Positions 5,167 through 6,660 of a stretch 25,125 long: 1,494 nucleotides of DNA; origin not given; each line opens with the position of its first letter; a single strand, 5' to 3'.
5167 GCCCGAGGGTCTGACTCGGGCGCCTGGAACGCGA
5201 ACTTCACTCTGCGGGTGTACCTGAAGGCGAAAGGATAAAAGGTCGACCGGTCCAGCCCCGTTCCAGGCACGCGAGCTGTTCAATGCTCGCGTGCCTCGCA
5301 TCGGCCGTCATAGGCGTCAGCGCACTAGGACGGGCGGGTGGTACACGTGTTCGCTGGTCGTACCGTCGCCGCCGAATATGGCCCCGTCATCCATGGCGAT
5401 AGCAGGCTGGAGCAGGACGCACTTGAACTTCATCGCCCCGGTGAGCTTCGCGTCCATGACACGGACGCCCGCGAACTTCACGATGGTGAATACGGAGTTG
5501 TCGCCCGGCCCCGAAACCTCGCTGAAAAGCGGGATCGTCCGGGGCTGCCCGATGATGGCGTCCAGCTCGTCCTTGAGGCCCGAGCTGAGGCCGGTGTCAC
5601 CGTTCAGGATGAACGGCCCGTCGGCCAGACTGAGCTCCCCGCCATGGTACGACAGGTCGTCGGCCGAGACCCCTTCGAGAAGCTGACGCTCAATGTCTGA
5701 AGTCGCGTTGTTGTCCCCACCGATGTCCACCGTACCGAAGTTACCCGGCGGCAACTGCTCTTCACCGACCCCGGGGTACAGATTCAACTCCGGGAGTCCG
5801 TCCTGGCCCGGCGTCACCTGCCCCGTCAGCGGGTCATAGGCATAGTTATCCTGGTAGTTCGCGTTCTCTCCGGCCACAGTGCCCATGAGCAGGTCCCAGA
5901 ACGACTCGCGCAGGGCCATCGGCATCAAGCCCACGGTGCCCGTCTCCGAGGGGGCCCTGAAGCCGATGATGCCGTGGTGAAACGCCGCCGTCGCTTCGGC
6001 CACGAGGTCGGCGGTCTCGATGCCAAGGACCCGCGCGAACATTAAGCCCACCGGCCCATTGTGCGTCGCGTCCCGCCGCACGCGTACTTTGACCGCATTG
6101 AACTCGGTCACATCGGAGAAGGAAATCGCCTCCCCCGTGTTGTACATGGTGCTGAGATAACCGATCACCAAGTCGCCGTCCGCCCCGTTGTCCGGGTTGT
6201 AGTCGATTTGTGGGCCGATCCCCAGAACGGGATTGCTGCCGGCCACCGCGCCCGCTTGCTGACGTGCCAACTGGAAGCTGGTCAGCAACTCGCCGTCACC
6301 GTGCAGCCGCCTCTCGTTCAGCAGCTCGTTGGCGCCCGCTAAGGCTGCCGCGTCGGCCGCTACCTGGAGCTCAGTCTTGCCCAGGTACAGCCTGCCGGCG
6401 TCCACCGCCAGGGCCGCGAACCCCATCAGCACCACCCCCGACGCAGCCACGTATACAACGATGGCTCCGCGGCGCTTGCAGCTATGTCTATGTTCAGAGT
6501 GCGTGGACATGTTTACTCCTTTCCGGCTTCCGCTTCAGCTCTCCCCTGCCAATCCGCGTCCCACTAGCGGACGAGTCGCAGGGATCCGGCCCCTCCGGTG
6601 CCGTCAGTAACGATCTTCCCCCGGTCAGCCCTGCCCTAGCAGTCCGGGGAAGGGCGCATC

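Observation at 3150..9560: Modular head-to-tail array: three diverged TadG-like paralogs plus an unrelated secreted-protein gene, each driven by the same promoter-leader module and closed by the same terminator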

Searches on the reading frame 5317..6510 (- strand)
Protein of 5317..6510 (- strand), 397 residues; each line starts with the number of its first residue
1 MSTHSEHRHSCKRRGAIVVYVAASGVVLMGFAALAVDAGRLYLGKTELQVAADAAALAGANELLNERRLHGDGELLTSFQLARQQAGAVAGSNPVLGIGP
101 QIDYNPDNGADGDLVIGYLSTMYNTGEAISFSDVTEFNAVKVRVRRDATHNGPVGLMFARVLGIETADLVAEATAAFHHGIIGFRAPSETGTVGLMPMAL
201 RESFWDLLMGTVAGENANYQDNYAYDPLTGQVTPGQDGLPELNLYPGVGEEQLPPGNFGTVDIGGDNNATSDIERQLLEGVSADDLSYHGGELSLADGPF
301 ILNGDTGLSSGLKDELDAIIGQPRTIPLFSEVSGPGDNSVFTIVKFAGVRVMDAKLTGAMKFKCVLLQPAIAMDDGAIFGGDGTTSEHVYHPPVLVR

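Call 4: search_protein_families(library=pfam, proteins=[window:5317-6510:-], max_evalue=0.1)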
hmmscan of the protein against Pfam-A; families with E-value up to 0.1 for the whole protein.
window:5317-6510:- (397 aa): 2 families
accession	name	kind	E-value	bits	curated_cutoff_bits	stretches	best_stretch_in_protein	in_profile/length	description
PF13400.11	Tad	-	1.2e-11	45.1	22.3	1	15-61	1-46/47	Putative Flp pilus-assembly TadE/G-like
PF09977.15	Tad_C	-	2.7e-08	35.1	22.1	1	68-175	11-93/93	Putative Tad-like Flp pilus-assembly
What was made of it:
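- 5317..6510 (-): TadG-like paralog B (397 aa). Call 4.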

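Call 13: find_related_loci(query=window:5317-6510:-, collection=genome_contigs, flank=10000)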
Query window:5317-6510:- (397 aa) in genome_contigs; peptide patterns used: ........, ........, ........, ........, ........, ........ (x = any residue, [..] = any of these).
196 stretches matched a pattern, but none encodes a relative of the query by tblastn (E <= 1e-3).
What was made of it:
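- Tried and rejected: The genome_contigs scan found no relatives, so the source genome is not in that collection (call 13).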

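Call 15: find_homologous_proteins(query=window:5317-6510:-)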
Query window:5317-6510:- (397 aa): 435 proteins with E <= 0.001 among 8000 candidates; the best 120 are listed.
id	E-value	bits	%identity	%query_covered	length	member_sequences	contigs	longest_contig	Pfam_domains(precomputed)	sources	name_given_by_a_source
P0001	3.3e-261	884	100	100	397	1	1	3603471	PF09977.15,PF13400.12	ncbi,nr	ncbi:MAG: hypothetical protein JSU68_07785 [Phycisphaerales bacterium]|nr:MAG: hypothetical protein 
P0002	1.1e-221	754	85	100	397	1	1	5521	PF09977.15,PF13400.12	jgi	jgi:hypothetical protein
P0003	6.1e-210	715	81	100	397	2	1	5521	PF09977.15,PF13400.12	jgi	jgi:Flp pilus assembly protein TadG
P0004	6.6e-201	686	78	100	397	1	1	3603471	PF09977.15,PF13400.12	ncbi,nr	ncbi:MAG: hypothetical protein JSU68_07780 [Phycisphaerales bacterium]|nr:MAG: hypothetical protein 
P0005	1.4e-194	665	76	100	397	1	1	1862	PF09977.15,PF13400.12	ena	-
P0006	1.7e-190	651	76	100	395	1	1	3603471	PF09977.15,PF13400.12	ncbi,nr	ncbi:MAG: hypothetical protein JSU68_07790 [Phycisphaerales bacterium]|nr:MAG: hypothetical protein 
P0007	2.2e-182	625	73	100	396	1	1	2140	PF09977.15,PF13400.12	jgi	jgi:Flp pilus assembly protein TadG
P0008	3.9e-164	564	80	81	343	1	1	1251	PF09977.15,PF13400.12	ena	-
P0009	3.8e-141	489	57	100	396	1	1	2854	PF09977.15,PF13400.12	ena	-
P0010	3.2e-139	482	57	100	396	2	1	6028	PF09977.15,PF13400.12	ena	-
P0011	1.1e-127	444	55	98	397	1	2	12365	PF09977.15,PF13400.12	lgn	-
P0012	7.2e-122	425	53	100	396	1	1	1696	PF09977.15,PF13400.12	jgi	jgi:Flp pilus assembly protein TadG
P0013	1.9e-117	411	54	98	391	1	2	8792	PF09977.15,PF13400.12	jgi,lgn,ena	-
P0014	6.1e-115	403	52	98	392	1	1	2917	PF13400.12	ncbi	-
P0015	7.9e-115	402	52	98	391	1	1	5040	PF13400.12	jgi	jgi:Flp pilus assembly protein TadG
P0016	8.0e-115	402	51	100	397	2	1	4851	PF09977.15,PF13400.12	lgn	-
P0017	9.0e-115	402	52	93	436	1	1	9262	PF09977.15,PF13400.12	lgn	-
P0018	5.6e-114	399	50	99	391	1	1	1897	PF09977.15,PF13400.12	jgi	jgi:hypothetical protein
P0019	7.0e-114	399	51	100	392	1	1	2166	PF13400.12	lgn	-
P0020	9.6e-114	399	50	97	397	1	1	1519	PF09977.15,PF13400.12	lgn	-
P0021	9.7e-114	399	53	97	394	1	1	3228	PF09977.15,PF13400.12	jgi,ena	-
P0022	1.3e-113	398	54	98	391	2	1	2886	PF13400.12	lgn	-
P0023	1.7e-113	398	54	97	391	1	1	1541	PF09977.15,PF13400.12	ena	-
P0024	2.5e-113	397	50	100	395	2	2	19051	PF09977.15,PF13400.12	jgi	jgi:Flp pilus assembly protein TadG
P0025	2.0e-112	394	49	99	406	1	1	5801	PF09977.15,PF13400.12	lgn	-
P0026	2.7e-112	394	51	97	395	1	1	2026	PF09977.15,PF13400.12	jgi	-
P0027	8.2e-112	392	51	97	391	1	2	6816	PF13400.12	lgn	-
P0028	1.6e-111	391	51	96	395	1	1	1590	PF13400.12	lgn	-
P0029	1.7e-111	391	50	97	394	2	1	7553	PF09977.15,PF13400.12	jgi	jgi:Flp pilus assembly protein TadG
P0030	2.1e-111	391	50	100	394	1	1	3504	PF09977.15,PF13400.12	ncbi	-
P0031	4.5e-111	390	50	99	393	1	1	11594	PF13400.12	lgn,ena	-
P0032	5.3e-111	390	50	100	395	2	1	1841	PF09977.15,PF13400.12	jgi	-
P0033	7.6e-111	389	54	98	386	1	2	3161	PF09977.15,PF13400.12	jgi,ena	-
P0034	1.2e-110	388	50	97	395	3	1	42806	PF09977.15,PF13400.12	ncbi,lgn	ncbi:MAG: TadG family pilus assembly protein [Planctomycetota bacterium]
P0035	1.2e-110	388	51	100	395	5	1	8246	PF09977.15,PF13400.12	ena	-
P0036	1.3e-110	388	50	98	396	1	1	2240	PF09977.15,PF13400.12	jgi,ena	-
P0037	1.9e-110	388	50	100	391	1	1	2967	PF13400.12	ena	-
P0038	1.9e-110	388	52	98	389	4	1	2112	PF09977.15,PF13400.12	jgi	-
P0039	2.1e-110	388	51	97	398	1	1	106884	PF09977.15,PF13400.12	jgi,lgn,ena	-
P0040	4.7e-110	386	51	100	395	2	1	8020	PF09977.15,PF13400.12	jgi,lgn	-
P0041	5.7e-110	386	53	93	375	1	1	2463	PF13400.12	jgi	jgi:hypothetical protein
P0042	1.6e-109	385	48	100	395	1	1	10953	PF09977.15,PF13400.12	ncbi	-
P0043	1.8e-109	384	53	97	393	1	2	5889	PF09977.15,PF13400.12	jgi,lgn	-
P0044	2.8e-109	384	51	97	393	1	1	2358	PF09977.15,PF13400.12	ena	-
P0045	2.8e-109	384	50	98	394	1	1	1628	PF09977.15,PF13400.12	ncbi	-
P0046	2.8e-109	384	50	100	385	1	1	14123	PF09977.15,PF13400.12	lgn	-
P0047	3.1e-109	384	52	98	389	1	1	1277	PF09977.15,PF13400.12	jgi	jgi:Flp pilus assembly protein TadG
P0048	6.2e-109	383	50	97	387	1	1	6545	PF09977.15,PF13400.12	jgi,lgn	-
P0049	7.0e-109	383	49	99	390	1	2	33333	PF13400.12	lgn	-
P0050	1.1e-108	382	49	100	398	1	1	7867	PF09977.15,PF13400.12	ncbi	-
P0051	1.2e-108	382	50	99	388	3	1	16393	PF09977.15,PF13400.12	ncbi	-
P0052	1.2e-108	382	51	96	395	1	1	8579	PF09977.15,PF13400.12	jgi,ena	-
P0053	1.5e-108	381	50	100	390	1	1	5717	PF09977.15,PF13400.12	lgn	-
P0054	1.6e-108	381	49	97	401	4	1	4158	PF13400.12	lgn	-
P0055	1.8e-108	381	50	98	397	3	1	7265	PF13400.12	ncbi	-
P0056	3.1e-108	380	52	93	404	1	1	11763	PF13400.12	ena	-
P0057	3.5e-108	380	53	95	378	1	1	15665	PF09977.15,PF13400.12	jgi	-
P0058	8.7e-108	379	51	100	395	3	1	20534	PF09977.15,PF13400.12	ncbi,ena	-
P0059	1.1e-107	379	50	100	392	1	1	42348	PF09977.15,PF13400.12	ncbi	-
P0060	1.3e-107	378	51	97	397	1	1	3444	PF13400.12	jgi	jgi:Flp pilus assembly protein TadG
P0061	1.8e-107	378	50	100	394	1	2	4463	PF09977.15,PF13400.12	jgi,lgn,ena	-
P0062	2.1e-107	378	50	100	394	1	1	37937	PF09977.15,PF13400.12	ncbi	-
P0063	2.4e-107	378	48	97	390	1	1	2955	PF13400.12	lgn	-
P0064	2.7e-107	377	50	95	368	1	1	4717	PF09977.15,PF13400.12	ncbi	-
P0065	3.2e-107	377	50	98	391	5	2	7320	PF09977.15,PF13400.12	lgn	-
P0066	3.3e-107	377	49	100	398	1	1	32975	PF09977.15,PF13400.12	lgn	-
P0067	3.6e-107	377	49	100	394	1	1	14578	PF09977.15,PF13400.12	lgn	-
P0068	3.7e-107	377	49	99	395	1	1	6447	PF09977.15,PF13400.12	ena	-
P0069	4.2e-107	377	51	98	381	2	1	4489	PF09977.15,PF13400.12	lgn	-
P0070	6.9e-107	376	49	96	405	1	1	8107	PF13400.12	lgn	-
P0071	6.9e-107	376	49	97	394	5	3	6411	PF09977.15,PF13400.12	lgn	-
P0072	7.4e-107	376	49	100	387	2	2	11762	PF13400.12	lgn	-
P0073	8.3e-107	376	51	97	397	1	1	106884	PF09977.15,PF13400.12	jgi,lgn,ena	-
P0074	8.4e-107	376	49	99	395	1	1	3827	PF09977.15,PF13400.12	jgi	-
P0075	9.8e-107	376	50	98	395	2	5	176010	PF09977.15,PF13400.12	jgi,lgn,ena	-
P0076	1.7e-106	375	51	93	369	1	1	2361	PF09977.15,PF13400.12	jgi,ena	-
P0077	1.7e-106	375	49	100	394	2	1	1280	PF09977.15,PF13400.12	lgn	-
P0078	2.5e-106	374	50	98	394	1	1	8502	PF13400.12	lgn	-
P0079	3.4e-106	374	50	96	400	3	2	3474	PF09977.15,PF13400.12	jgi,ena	jgi:hypothetical protein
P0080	4.2e-106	373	49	98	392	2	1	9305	PF09977.15,PF13400.12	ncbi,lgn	-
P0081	4.4e-106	373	53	93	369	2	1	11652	PF09977.15,PF13400.12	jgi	jgi:hypothetical protein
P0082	4.9e-106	373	50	98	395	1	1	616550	PF09977.15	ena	-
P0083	5.5e-106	373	51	100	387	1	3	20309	PF09977.15,PF13400.12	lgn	-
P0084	6.2e-106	373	53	95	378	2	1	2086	PF09977.15,PF13400.12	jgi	jgi:hypothetical protein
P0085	1.1e-105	372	49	97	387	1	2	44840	PF09977.15,PF13400.12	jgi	jgi:hypothetical protein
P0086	1.2e-105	372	50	96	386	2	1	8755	PF09977.15,PF13400.12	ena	-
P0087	1.2e-105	372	48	100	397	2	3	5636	PF09977.15,PF13400.12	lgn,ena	-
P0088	1.5e-105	372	50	100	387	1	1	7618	PF09977.15,PF13400.12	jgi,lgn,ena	-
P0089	2.2e-105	371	51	98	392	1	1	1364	PF09977.15,PF13400.12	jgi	jgi:hypothetical protein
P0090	3.5e-105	370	51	95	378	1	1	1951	PF09977.15,PF13400.12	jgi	jgi:Flp pilus assembly protein TadG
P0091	4.3e-105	370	50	99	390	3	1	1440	PF13400.12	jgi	-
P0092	4.8e-105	370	48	99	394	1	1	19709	PF09977.15,PF13400.12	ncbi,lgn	-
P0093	5.3e-105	370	49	96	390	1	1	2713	PF09977.15,PF13400.12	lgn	-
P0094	5.6e-105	370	51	95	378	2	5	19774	PF09977.15,PF13400.12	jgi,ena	-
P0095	8.2e-105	369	49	95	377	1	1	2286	PF09977.15,PF13400.12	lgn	-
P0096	9.2e-105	369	49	96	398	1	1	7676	PF13400.12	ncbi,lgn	ncbi:MAG: pilus assembly protein TadG-related protein [Planctomycetota bacterium]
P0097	1.0e-104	369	51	100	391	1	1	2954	PF09977.15,PF13400.12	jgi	jgi:Flp pilus assembly protein TadG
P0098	1.1e-104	369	47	97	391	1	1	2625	PF09977.15,PF13400.12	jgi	jgi:hypothetical protein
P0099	1.3e-104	369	51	95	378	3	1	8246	PF09977.15,PF13400.12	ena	-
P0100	1.4e-104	368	50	95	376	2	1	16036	PF09977.15,PF13400.12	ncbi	ncbi:MAG: hypothetical protein AMXMBFR83_08810 [Phycisphaerae bacterium]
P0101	1.9e-104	368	50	99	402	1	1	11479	PF09977.15,PF13400.12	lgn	-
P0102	1.9e-104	368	49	97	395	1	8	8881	PF09977.15,PF13400.12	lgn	-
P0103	1.9e-104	368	49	98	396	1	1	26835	PF13400.12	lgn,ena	-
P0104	2.1e-104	368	49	99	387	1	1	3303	PF09977.15,PF13400.12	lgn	-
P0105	2.3e-104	368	49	100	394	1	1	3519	PF13400.12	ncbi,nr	ncbi:MAG: hypothetical protein JXO22_06400 [Phycisphaerae bacterium]|nr:hypothetical protein [Phycis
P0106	4.8e-104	367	49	99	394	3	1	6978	PF09977.15,PF13400.12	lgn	-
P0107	6.0e-104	366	48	92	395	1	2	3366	PF09977.15,PF13400.12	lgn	-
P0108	6.3e-104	366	51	97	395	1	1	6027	PF09977.15,PF13400.12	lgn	-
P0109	7.6e-104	366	49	96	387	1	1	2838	PF09977.15,PF13400.12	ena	-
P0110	8.0e-104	366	48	96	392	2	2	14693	PF13400.12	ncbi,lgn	ncbi:MAG: pilus assembly protein TadG-related protein [Phycisphaerae bacterium]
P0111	9.0e-104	366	47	100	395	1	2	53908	PF09977.15,PF13400.12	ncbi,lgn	-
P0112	9.9e-104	366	51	96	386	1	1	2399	PF13400.12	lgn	-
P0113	2.2e-103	364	48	100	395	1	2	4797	PF09977.15,PF13400.12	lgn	-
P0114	2.3e-103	364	51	98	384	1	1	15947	PF13400.12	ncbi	-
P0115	2.6e-103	364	49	97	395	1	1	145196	PF09977.15,PF13400.12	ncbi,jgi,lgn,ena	-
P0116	2.7e-103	364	46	100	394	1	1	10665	PF09977.15,PF13400.12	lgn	-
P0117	2.7e-103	364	49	100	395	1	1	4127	PF09977.15,PF13400.12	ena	-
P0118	3.0e-103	364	48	100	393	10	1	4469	PF09977.15,PF13400.12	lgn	-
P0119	3.3e-103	364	51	97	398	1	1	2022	PF13400.12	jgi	jgi:hypothetical protein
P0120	3.5e-103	364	48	100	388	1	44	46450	PF09977.15,PF13400.12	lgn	-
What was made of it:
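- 5317..6510 (-): It equals P0001, JSU68_07785 (call 15).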

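Call 16: find_encoding_contigs(protein=P0002, flank=10000, max_places=4)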
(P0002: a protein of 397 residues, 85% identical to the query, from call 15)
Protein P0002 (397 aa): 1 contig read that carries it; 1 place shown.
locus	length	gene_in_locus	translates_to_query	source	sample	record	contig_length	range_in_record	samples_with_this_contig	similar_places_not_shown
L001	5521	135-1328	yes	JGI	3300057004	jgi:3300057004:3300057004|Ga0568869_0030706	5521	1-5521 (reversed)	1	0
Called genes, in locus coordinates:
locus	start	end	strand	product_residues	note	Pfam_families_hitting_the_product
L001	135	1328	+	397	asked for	PF13400:Tad, PF09977:Tad_C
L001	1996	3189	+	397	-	PF13400:Tad, PF09977:Tad_C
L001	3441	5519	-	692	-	?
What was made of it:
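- The two-copy state is conserved in a relative (call 16).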

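Call 17: find_encoding_contigs(protein=P0039, flank=10000, max_places=3)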
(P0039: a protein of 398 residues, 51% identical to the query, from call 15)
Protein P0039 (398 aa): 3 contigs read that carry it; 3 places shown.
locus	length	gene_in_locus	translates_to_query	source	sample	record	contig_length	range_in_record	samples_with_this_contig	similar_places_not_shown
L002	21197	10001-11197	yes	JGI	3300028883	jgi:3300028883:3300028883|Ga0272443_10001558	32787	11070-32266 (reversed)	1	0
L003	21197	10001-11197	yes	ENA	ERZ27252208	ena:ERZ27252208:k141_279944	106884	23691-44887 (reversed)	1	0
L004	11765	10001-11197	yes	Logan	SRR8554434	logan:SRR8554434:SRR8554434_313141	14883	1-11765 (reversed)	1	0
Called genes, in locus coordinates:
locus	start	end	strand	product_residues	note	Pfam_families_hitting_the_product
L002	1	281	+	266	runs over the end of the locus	?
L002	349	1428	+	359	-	PF01408:GFO_IDH_MocA, PF22725:GFO_IDH_MocA_C3, PF02894:GFO_IDH_MocA_C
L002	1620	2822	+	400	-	PF28597:T2SSF_N, PF00482:T2SSF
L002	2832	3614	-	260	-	PF08241:Methyltransf_11, PF08242:Methyltransf_12, PF13649:Methyltransf_25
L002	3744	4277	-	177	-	PF16697:Yop-YscD_cpl, PF00498:FHA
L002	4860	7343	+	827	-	PF06739:SBBP (weak), PF00047:ig (weak), PF07679:I-set, PF13895:Ig_2, PF13927:Ig_3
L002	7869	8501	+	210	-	-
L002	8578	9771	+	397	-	PF13400:Tad, PF09977:Tad_C (faint)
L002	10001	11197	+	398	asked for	PF13400:Tad, PF09977:Tad_C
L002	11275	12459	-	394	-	PF00850:Hist_deacetyl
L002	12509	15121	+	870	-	PF08448:PAS_4, PF13188:PAS_8, PF13426:PAS_9, PF08448:PAS_4, PF13426:PAS_9, PF00512:HisKA, PF02518:HATPase_c, PF00072:Response_reg, +3 more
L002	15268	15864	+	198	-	-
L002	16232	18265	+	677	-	PF00009:GTP_EFTU, PF22042:EF-G_D2, PF03144:GTP_EFTU_D2 (weak), PF14492:EFG_III, PF03764:EFG_IV, PF00679:EFG_C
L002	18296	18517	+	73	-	PF00313:CSD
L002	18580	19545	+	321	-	PF00850:Hist_deacetyl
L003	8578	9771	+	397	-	PF13400:Tad, PF09977:Tad_C (faint)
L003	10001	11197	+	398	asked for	PF13400:Tad, PF09977:Tad_C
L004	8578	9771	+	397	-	PF13400:Tad, PF09977:Tad_C (faint)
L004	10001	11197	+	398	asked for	PF13400:Tad, PF09977:Tad_C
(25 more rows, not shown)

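Call 19: find_encoding_contigs(protein=P0010, flank=10000, max_places=3)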
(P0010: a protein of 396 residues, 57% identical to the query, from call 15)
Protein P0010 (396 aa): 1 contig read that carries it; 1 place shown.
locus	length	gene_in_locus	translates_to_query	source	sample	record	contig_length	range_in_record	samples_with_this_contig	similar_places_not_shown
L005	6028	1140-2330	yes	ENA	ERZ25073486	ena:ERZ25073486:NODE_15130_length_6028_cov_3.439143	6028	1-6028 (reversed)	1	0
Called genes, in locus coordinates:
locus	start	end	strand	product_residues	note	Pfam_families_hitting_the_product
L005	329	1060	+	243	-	-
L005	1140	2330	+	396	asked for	PF13400:Tad, PF09977:Tad_C (weak)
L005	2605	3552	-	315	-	PF01641:SelR, PF01625:PMSR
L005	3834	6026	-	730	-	?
